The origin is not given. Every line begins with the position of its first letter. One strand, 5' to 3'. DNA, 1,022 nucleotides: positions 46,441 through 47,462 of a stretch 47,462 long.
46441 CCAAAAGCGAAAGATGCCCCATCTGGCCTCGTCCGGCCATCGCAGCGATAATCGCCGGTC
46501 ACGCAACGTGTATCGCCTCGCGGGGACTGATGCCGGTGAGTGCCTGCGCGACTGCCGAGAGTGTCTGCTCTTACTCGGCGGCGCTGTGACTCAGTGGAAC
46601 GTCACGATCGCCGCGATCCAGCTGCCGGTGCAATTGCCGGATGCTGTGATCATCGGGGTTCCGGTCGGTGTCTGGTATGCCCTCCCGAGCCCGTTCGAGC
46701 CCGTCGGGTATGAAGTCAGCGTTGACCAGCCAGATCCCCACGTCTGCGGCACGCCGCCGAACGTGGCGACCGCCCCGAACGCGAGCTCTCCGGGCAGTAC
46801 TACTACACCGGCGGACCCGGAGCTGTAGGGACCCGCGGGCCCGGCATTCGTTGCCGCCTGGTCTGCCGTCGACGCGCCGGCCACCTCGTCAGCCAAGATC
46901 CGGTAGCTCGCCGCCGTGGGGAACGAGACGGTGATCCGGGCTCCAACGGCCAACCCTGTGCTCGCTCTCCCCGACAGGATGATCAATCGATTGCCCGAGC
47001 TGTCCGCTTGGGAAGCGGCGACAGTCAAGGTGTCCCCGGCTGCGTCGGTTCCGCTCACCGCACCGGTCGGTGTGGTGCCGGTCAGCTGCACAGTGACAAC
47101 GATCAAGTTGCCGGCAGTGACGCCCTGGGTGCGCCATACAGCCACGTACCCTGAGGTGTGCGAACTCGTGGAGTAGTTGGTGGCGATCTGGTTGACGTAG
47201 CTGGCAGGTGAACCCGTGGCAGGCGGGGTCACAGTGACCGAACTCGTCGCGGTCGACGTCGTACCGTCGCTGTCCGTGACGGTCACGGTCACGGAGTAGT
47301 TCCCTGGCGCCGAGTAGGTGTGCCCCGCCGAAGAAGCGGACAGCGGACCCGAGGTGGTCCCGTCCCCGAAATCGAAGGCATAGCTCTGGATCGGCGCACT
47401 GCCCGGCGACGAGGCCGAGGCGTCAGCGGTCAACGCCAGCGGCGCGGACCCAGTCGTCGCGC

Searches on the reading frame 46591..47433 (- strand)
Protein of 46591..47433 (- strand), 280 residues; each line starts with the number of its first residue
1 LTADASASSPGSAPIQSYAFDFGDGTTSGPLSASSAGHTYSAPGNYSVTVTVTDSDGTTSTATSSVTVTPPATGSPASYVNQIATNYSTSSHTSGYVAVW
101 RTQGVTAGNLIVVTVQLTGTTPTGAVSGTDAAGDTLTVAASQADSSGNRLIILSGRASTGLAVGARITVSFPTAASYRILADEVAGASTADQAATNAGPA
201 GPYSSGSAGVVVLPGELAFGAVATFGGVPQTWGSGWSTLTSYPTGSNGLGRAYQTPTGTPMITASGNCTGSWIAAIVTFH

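Call 5: search_protein_families(library=pfam, proteins=[window:46591-47433:-], max_evalue=0.01)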
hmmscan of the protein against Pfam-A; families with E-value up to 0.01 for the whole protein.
window:46591-47433:- (280 aa): 4 families
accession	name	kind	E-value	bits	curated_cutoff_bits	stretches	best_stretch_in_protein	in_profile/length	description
PF18911.6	PKD_4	-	1.5e-15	57.5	27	1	2-68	21-85/85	PKD domain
PF00801.26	PKD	-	2.4e-10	40.7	23.5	1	13-63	27-76/80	PKD domain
PF22352.2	K319L-like_PKD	-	0.00013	22.3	27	1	4-68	17-84/84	K319L-like, PKD domain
PF16403.11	Bact_surface_Ig-like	-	0.0025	18.2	27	1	40-68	43-71/71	Bacterial surface protein, Ig-like domain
